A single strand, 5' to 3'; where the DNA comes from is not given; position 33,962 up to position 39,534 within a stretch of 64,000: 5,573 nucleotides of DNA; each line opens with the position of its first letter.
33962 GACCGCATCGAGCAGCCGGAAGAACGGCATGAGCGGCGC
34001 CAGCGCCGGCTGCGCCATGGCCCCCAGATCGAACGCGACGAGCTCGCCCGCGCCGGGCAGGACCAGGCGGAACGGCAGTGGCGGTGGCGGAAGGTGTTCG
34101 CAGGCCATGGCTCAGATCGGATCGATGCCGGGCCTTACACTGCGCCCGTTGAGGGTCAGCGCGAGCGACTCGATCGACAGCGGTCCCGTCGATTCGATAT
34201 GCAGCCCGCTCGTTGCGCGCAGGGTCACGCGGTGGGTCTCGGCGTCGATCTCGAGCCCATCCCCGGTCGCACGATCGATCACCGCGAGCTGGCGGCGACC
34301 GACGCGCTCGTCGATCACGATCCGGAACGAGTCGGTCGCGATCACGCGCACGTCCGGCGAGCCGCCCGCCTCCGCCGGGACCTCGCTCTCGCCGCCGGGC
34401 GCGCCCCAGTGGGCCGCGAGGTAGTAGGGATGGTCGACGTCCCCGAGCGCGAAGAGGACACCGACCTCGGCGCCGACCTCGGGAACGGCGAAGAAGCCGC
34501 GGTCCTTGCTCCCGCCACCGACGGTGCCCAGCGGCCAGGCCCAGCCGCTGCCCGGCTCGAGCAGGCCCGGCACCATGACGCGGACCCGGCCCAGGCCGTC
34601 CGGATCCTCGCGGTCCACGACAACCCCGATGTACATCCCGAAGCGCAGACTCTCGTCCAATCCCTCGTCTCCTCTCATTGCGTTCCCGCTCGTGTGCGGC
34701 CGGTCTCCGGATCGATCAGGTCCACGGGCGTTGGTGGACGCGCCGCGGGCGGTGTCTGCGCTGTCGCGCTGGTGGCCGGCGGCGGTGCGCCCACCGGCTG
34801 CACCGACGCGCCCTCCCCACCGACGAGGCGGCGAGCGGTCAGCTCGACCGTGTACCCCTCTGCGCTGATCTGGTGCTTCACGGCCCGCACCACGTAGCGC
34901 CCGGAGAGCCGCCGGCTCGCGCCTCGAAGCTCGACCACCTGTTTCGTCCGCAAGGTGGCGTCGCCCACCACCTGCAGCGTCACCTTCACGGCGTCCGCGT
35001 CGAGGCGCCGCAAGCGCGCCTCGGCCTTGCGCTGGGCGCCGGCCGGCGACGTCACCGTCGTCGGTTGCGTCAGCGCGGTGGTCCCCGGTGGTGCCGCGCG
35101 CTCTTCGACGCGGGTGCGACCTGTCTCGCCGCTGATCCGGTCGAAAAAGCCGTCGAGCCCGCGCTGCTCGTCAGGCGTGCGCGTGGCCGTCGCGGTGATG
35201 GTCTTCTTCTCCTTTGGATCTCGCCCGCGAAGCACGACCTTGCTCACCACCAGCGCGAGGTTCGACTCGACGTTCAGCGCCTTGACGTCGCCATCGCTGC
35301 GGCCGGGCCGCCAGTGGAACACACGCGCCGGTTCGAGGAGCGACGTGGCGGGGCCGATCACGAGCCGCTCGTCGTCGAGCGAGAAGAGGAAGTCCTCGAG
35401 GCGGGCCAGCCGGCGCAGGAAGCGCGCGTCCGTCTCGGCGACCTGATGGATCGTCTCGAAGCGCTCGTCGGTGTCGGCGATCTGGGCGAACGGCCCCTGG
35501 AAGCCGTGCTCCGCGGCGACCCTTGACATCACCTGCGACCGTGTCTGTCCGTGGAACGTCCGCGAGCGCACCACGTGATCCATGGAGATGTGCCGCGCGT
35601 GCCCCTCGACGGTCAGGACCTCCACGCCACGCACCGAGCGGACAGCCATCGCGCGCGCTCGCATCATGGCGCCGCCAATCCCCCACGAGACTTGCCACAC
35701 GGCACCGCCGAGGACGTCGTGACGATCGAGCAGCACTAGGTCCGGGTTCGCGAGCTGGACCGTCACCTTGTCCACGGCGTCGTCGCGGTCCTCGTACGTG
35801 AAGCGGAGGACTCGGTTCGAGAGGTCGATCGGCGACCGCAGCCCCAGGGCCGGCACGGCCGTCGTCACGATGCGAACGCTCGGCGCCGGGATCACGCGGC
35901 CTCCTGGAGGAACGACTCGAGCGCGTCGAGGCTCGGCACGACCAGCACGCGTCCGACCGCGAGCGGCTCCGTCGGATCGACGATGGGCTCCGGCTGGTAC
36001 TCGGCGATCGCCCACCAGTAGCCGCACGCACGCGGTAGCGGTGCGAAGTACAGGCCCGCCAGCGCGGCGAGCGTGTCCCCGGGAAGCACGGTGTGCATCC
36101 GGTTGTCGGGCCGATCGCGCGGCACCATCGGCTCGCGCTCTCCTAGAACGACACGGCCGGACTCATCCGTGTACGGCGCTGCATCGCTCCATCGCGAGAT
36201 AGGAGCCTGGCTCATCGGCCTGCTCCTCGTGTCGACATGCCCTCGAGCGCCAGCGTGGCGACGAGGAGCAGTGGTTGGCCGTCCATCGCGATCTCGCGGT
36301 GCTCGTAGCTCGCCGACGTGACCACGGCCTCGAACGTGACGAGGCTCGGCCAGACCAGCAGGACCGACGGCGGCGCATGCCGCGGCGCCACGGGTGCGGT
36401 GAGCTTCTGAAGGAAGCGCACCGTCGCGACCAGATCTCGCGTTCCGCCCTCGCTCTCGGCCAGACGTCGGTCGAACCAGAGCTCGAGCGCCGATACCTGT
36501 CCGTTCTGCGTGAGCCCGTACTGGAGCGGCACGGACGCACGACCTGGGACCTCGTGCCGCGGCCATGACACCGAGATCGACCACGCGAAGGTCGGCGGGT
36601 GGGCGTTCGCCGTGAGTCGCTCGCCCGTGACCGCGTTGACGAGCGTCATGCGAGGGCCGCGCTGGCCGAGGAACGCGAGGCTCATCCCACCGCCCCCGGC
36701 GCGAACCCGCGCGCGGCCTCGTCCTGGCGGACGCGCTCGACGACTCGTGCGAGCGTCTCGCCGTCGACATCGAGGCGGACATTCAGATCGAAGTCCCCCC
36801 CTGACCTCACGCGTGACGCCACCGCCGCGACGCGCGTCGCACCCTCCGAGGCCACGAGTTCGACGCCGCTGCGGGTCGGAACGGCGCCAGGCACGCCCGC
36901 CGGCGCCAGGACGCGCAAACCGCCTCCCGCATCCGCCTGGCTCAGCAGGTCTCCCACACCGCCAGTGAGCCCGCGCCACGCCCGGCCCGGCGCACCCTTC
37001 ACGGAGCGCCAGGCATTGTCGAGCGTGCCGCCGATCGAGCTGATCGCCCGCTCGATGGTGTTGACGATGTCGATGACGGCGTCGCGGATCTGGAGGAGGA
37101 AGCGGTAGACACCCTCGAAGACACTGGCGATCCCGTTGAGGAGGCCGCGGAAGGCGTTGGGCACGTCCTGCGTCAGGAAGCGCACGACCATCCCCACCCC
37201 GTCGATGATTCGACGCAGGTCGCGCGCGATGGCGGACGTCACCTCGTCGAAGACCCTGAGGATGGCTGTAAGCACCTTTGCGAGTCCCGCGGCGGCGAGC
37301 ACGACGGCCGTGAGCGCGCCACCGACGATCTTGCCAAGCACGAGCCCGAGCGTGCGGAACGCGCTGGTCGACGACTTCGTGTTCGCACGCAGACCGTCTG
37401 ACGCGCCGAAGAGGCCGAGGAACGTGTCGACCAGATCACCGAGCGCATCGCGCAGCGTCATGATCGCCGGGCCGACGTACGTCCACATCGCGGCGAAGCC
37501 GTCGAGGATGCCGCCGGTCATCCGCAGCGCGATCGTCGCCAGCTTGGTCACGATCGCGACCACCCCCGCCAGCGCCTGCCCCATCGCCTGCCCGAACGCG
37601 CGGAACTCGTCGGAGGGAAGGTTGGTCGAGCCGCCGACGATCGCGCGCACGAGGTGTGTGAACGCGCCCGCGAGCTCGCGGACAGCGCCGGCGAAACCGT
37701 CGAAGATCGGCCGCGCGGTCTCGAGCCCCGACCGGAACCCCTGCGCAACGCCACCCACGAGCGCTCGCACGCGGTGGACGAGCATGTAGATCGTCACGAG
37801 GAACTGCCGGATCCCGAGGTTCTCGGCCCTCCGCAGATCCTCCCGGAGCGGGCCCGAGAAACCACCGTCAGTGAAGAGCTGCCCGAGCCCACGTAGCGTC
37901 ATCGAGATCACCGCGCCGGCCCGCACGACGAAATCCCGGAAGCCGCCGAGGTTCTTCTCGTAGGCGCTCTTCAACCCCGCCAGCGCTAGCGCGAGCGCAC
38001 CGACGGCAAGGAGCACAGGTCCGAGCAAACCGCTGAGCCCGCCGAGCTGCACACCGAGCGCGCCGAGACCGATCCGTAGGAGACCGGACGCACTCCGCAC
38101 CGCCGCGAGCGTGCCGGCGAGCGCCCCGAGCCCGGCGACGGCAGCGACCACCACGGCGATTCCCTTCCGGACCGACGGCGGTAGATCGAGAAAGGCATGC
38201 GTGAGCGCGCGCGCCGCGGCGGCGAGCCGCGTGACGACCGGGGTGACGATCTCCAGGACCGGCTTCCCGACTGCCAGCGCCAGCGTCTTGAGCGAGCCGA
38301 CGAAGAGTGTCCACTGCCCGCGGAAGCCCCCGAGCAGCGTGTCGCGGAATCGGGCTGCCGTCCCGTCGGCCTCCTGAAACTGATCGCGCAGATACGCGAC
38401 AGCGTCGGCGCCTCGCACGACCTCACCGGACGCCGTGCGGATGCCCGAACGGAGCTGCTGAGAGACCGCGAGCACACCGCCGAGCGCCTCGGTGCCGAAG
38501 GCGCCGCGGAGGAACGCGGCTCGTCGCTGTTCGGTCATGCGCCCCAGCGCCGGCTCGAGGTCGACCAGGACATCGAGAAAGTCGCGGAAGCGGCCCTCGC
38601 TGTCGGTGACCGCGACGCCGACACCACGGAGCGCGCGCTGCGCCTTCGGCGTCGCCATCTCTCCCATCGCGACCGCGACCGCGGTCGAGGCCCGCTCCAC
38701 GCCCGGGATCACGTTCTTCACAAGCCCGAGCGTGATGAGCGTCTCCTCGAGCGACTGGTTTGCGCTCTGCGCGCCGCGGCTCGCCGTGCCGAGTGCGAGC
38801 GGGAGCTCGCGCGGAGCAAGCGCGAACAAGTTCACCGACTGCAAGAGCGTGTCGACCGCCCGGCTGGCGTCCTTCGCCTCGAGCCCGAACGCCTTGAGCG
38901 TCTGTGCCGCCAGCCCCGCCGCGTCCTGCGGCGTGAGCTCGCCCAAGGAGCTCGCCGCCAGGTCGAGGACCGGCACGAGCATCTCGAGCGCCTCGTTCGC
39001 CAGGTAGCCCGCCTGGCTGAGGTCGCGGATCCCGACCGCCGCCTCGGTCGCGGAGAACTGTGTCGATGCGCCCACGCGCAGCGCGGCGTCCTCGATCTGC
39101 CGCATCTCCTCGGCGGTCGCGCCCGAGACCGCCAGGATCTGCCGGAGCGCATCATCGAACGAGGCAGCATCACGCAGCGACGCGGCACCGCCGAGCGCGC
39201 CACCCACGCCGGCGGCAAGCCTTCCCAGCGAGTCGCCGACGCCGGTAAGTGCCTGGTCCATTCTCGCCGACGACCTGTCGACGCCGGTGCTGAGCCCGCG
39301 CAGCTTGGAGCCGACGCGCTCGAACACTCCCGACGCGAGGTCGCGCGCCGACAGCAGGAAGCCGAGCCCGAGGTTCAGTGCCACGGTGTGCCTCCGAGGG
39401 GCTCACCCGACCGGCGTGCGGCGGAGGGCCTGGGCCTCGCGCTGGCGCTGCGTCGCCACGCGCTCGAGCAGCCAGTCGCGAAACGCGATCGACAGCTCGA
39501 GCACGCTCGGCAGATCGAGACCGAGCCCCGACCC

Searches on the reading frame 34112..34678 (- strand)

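Call 8: search_protein_families(library=pfam, proteins=[window:34112-34678:-], max_evalue=0.01)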
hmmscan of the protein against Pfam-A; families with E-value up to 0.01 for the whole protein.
window:34112-34678:- (188 aa): 1 family
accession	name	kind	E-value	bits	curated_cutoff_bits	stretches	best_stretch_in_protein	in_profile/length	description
PF04717.18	Phage_base_V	-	2.3e-16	60.3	23.8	1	16-91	1-75/75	Type VI secretion system/phage-baseplate injector OB domain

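Call 9: search_protein_families(library=phrogs, proteins=[window:34112-34678:-], max_evalue=0.01)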
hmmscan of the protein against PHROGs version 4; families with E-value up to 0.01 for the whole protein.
window:34112-34678:- (188 aa): 2 families
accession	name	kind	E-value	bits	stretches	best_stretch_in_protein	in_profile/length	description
phrog_430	-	tail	1.2e-07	31.6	1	13-101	18-116/868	baseplate hub subunit and tail lysozyme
phrog_4011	-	tail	2.9e-05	24.3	1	49-85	73-108/315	baseplate protein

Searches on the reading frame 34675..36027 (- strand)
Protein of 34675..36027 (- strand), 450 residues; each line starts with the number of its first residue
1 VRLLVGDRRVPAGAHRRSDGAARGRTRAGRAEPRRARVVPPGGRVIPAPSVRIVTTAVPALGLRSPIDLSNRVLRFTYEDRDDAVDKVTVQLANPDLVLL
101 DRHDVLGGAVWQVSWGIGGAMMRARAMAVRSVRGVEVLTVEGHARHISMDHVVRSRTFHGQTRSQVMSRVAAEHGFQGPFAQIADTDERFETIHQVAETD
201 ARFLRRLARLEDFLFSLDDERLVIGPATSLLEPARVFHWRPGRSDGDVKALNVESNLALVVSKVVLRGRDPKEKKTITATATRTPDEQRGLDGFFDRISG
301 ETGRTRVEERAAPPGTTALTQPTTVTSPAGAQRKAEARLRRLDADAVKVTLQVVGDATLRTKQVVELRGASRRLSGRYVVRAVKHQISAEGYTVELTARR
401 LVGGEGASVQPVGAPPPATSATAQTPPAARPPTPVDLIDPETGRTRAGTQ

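Call 8: search_protein_families(library=pfam, proteins=[window:34675-36027:-], max_evalue=0.01)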
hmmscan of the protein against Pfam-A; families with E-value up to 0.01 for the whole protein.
window:34675-36027:- (450 aa): 2 families
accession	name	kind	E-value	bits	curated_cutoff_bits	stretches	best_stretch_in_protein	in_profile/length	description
PF05954.17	Phage_GPD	-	2e-16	60.5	30.1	1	146-389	72-303/305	Phage tail baseplate hub (GPD)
PF24032.1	YQBQ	-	0.00021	21.2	27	1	328-397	223-292/294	YQBQ-like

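Call 9: search_protein_families(library=phrogs, proteins=[window:34675-36027:-], max_evalue=0.01)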
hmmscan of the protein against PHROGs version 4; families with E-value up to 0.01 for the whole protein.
window:34675-36027:- (450 aa): 5 families
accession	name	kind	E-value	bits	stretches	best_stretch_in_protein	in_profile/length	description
phrog_52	-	tail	1e-41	144.6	1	68-410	208-523/677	tail protein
phrog_20686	-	unknown function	1.1e-08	36.4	1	323-401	26-104/135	-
phrog_196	-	tail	0.0011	18.6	0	356-405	315-365/536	baseplate hub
phrog_12925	-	tail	0.0019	19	1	191-396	13-213/227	tail protein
phrog_1887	-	tail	0.0044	17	1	144-391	415-646/670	tail protein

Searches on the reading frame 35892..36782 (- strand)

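Call 8: search_protein_families(library=pfam, proteins=[window:35892-36782:-], max_evalue=0.01)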
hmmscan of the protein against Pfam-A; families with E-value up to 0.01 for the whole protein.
window:35892-36782:- (296 aa): 0 families

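Call 9: search_protein_families(library=phrogs, proteins=[window:35892-36782:-], max_evalue=0.01)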
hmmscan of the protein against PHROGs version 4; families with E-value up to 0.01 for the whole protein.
window:35892-36782:- (296 aa): 1 family
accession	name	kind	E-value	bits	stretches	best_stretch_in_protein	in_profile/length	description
phrog_7145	-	tail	9.8e-13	49.2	1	196-293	6-102/108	baseplate wedge subunit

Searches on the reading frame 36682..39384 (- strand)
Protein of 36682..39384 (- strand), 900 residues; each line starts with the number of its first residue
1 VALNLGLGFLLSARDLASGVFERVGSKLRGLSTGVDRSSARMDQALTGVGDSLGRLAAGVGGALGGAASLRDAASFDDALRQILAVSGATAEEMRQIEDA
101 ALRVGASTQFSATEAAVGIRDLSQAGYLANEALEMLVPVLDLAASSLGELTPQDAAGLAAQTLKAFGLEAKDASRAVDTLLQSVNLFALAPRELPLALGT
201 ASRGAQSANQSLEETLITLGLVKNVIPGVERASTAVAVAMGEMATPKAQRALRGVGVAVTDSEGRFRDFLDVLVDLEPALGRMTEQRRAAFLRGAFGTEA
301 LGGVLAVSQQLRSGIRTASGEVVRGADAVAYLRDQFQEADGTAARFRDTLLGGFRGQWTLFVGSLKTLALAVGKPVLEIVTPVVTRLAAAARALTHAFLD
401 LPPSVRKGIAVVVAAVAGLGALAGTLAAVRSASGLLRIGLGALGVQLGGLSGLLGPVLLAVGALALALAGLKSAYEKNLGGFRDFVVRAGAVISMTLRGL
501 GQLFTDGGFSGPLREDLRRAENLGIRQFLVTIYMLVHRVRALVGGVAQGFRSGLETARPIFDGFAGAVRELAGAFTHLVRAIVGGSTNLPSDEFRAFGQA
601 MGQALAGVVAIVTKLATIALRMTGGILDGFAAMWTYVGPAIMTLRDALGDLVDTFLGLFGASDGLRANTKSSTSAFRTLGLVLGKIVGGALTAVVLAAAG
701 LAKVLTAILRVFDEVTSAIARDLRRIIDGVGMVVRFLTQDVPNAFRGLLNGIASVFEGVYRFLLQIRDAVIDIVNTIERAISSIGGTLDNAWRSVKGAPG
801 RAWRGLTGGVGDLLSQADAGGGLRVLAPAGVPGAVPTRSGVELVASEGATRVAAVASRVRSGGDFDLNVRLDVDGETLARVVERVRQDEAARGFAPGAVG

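Call 8: search_protein_families(library=pfam, proteins=[window:36682-39384:-], max_evalue=0.01)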
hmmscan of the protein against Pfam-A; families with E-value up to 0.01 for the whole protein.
window:36682-39384:- (900 aa): 1 family
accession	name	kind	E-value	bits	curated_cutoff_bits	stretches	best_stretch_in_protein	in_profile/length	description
PF10145.14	PhageMin_Tail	-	3.6e-30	105.8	33.2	1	98-297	1-201/201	Phage-related minor tail protein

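Call 9: search_protein_families(library=phrogs, proteins=[window:36682-39384:-], max_evalue=0.01)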
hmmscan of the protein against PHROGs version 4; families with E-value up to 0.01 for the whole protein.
window:36682-39384:- (900 aa): 28 families (the best 25 are shown)
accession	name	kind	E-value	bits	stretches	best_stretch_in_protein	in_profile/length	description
phrog_1533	-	tail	5.8e-55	187.5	1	20-477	197-671/1688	tail length tape measure protein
phrog_1272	-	tail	1.7e-54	186.2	2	31-615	223-786/1606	tail length tape measure protein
phrog_991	-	tail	3.7e-49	168.3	2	13-569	221-797/1966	tail length tape measure protein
phrog_28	-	tail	2.9e-45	156.3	1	23-469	218-671/1228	tail length tape measure protein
phrog_4704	-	tail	5.3e-45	155.2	1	24-434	168-564/625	tail length tape measure protein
phrog_5493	-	tail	1.5e-40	140.4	2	20-306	19-303/1102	tail length tape measure protein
phrog_9696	-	tail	6.4e-36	124.6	1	24-361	28-362/1415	tail length tape measure protein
phrog_58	-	tail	7.4e-35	121.7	1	35-817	294-944/1544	tail length tape measure protein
phrog_19074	-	unknown function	3.4e-29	102.4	1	33-413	115-481/1384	-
phrog_1293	-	tail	4e-29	102.1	1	18-490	132-587/1424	tail length tape measure protein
phrog_167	-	tail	1.4e-28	100.2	1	38-795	250-849/1555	tail length tape measure protein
phrog_5218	-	unknown function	1.2e-26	94.3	1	22-477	176-665/1599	-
phrog_16692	-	unknown function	3.8e-13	49.8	1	44-315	146-428/1107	-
phrog_14441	-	tail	5e-13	50.3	1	11-214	11-217/241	tail length tape measure protein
phrog_1204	-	tail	3.1e-12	46.2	2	45-654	178-744/1483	tail protein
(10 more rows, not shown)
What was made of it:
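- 36682..39384 (-): Tape measure protein gene (900 aa). It starts 18 nt after the extension stop and is preceded by GGAGG. PF10145 E = 3.6e-30 and many tape-measure PHROGs (calls 8, 9).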
